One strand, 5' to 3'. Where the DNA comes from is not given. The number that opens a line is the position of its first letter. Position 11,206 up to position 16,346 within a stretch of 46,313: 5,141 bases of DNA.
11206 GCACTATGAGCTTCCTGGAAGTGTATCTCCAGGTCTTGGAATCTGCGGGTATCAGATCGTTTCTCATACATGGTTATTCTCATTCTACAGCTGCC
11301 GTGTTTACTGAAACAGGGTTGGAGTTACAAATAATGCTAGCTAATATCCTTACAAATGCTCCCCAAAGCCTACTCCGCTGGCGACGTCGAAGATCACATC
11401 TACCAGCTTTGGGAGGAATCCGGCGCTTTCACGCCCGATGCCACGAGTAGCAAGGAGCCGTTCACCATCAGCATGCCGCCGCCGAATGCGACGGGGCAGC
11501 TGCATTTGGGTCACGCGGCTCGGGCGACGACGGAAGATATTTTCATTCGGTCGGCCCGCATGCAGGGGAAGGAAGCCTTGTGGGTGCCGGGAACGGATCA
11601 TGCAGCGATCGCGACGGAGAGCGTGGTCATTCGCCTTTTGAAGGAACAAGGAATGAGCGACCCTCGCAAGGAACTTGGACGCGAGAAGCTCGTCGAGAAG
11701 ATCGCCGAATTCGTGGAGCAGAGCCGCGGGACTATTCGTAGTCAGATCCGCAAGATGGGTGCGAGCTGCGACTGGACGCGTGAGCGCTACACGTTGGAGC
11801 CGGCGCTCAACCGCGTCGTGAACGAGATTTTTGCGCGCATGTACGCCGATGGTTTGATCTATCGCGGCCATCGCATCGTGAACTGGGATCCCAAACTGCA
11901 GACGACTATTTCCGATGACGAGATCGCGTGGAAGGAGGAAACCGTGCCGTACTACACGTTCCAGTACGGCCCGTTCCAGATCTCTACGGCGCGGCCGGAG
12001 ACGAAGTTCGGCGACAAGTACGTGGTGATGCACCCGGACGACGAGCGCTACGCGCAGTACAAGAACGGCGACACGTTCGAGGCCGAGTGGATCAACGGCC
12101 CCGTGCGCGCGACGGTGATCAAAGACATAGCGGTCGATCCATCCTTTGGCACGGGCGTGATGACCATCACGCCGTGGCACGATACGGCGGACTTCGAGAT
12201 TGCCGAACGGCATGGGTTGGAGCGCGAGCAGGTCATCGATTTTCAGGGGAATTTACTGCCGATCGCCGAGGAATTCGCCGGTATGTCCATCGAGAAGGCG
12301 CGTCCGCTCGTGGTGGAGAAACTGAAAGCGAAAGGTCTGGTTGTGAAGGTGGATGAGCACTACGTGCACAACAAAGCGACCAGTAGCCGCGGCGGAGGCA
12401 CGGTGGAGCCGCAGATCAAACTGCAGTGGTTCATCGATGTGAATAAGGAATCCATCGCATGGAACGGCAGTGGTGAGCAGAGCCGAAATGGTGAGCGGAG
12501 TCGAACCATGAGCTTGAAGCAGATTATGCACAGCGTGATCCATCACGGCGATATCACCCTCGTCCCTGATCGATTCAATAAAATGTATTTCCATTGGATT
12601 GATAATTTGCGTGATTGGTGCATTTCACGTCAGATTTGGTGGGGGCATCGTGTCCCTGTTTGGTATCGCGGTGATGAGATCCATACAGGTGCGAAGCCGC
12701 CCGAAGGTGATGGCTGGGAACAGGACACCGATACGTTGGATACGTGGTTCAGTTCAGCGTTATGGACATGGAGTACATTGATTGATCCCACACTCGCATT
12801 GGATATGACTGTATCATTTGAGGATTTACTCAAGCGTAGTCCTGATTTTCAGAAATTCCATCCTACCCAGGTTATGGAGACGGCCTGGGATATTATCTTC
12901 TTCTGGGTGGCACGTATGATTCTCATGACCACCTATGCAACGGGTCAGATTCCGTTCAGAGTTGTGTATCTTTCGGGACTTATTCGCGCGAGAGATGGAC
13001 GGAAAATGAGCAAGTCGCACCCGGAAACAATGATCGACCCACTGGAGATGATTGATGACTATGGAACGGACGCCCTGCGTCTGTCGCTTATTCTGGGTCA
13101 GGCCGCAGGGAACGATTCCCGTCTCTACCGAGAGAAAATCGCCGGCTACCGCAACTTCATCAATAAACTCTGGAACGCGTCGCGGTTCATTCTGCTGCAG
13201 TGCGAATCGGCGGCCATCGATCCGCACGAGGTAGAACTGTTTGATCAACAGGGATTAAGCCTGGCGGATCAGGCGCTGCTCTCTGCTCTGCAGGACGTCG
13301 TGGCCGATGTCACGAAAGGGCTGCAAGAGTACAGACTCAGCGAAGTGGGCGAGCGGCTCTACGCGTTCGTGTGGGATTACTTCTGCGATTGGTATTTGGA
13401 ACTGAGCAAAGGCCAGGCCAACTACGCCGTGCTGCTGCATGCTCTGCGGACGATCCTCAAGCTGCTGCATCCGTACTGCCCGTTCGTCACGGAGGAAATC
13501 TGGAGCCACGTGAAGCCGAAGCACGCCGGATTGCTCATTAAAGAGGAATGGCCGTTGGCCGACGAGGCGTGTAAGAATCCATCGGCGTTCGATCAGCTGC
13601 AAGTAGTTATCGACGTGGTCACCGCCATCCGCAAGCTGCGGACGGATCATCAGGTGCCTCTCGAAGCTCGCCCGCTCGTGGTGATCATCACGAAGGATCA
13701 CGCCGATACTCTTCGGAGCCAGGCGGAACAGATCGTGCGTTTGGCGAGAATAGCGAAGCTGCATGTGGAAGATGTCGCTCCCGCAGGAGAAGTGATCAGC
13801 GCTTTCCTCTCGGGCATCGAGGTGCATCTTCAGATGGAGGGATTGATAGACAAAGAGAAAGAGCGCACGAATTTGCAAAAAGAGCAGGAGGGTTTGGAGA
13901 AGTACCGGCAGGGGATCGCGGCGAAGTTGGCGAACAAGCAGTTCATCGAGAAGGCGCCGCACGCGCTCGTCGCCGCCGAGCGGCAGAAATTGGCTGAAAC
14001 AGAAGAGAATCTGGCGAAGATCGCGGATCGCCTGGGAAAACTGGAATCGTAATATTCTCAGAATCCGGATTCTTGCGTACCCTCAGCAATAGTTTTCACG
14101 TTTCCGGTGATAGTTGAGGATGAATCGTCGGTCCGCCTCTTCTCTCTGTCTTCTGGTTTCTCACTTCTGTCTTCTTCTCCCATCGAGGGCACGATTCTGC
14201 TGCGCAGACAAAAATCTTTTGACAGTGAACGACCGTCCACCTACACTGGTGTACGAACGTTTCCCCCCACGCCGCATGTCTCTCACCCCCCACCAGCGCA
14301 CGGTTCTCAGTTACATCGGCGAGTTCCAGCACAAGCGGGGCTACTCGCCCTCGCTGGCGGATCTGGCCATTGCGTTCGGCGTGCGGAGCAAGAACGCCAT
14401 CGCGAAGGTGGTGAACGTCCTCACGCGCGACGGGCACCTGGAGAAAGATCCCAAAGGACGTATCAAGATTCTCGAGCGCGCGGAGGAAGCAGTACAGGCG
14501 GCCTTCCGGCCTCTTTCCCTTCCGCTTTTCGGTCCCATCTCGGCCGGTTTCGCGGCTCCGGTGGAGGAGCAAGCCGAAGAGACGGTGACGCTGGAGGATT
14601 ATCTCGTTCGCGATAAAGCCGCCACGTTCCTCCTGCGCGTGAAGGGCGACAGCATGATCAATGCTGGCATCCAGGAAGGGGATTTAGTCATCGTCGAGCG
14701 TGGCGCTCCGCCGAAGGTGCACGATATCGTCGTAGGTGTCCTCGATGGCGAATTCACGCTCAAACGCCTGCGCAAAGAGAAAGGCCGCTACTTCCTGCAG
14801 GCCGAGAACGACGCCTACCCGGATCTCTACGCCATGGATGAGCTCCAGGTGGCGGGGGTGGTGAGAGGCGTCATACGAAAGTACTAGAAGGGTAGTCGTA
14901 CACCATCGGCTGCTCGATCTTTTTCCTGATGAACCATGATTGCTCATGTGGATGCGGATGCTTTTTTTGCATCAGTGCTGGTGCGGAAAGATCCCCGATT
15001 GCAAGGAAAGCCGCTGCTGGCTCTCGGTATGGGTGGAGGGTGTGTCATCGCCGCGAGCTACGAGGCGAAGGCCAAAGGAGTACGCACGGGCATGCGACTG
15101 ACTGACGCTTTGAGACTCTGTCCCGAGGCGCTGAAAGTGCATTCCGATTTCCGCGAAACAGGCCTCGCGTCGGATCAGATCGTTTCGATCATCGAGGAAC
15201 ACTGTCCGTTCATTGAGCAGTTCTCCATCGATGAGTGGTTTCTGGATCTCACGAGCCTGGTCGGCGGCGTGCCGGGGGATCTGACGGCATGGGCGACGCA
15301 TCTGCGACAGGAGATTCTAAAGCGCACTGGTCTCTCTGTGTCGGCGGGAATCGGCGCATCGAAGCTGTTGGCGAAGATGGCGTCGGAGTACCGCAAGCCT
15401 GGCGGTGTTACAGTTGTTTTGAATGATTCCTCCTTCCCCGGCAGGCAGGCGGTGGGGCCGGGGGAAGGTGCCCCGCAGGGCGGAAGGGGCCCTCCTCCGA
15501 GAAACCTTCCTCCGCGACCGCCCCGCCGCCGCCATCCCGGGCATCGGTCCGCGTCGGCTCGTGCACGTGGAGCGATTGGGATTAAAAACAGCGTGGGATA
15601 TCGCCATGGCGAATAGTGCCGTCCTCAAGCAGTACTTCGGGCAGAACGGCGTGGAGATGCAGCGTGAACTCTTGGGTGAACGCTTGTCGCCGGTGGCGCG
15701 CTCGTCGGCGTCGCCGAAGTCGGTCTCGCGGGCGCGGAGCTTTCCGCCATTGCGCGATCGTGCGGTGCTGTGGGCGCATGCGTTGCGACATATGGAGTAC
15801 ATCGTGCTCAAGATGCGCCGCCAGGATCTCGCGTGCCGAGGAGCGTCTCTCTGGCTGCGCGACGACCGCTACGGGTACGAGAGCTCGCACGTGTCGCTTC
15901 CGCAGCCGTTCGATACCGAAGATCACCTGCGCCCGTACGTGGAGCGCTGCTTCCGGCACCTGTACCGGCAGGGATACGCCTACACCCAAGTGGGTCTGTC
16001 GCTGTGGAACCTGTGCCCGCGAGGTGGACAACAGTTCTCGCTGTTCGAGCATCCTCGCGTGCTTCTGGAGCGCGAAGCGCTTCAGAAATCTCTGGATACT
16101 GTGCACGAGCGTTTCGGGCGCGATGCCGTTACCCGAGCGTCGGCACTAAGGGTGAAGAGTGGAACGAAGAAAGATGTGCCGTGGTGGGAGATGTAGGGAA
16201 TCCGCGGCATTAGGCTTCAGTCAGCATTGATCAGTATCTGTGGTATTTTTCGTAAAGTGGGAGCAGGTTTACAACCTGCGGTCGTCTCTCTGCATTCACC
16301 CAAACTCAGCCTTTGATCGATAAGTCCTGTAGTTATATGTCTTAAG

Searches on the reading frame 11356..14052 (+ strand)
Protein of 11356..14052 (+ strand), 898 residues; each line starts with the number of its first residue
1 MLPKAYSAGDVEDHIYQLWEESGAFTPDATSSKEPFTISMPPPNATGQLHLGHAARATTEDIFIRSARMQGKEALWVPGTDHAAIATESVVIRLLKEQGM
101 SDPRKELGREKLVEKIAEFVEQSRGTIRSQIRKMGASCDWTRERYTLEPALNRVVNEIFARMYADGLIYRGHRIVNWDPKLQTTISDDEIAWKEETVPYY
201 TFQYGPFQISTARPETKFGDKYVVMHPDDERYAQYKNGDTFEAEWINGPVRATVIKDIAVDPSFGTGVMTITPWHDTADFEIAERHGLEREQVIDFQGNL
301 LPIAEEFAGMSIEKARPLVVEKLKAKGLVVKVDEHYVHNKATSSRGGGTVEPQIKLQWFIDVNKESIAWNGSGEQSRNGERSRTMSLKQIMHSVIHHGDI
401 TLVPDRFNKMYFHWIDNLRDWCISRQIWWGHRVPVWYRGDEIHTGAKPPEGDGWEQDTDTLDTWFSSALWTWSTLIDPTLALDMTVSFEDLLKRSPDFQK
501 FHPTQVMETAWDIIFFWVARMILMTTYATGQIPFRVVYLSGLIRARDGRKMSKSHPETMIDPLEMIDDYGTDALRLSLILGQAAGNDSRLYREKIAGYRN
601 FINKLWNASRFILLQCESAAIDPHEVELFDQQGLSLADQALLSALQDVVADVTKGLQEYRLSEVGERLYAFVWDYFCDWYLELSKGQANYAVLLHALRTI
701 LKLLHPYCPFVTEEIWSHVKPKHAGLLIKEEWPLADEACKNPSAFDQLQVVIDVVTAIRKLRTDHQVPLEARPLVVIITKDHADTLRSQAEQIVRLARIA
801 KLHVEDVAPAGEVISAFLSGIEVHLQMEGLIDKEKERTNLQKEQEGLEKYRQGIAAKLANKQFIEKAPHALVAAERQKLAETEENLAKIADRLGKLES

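Call 28: search_protein_families(library=pfam, proteins=[window:11356-14052:+], max_evalue=0.001)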
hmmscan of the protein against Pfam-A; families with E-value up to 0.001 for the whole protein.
window:11356-14052:+ (898 aa): 4 families
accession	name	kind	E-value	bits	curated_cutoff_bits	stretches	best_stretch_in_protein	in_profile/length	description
PF00133.28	tRNA-synt_1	-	6.9e-111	371.4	22.7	2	15-440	2-250/414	tRNA synthetases class I (I, L, M and V)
PF08264.19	Anticodon_1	-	8.6e-34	117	25.1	1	638-772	1-143/148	Anticodon-binding domain of tRNA ligase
PF09334.17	tRNA-synt_1g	-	6.4e-18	65.1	20.1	1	38-190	3-135/391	tRNA synthetases class I (M)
PF10458.14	Val_tRNA-synt_C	-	1.1e-10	42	25.9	1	834-896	3-65/66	Valyl tRNA synthetase tRNA binding arm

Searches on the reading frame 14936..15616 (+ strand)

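Call 28: search_protein_families(library=pfam, proteins=[window:14936-15616:+], max_evalue=0.001)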
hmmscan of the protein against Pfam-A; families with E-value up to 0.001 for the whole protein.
window:14936-15616:+ (226 aa): 1 family
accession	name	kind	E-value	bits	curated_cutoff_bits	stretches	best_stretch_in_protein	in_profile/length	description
PF00817.25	IMS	-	1.9e-41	141.8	23.2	1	5-151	1-148/148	impB/mucB/samB family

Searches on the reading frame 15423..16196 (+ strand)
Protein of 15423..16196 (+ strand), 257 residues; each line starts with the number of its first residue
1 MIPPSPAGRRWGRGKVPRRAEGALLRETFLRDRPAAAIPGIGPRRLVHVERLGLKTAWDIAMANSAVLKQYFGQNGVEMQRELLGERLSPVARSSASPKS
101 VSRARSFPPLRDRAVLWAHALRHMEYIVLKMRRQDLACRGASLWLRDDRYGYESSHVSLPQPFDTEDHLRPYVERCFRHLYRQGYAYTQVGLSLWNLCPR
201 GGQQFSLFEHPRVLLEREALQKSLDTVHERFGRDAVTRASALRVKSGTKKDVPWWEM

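Call 28: search_protein_families(library=pfam, proteins=[window:15423-16196:+], max_evalue=0.001)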
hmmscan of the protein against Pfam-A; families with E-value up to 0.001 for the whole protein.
window:15423-16196:+ (257 aa): 1 family
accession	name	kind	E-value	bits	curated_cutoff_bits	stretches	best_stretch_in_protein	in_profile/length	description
PF11799.13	IMS_C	-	7.2e-17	62.2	20.7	1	98-207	1-109/109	impB/mucB/samB family C-terminal domain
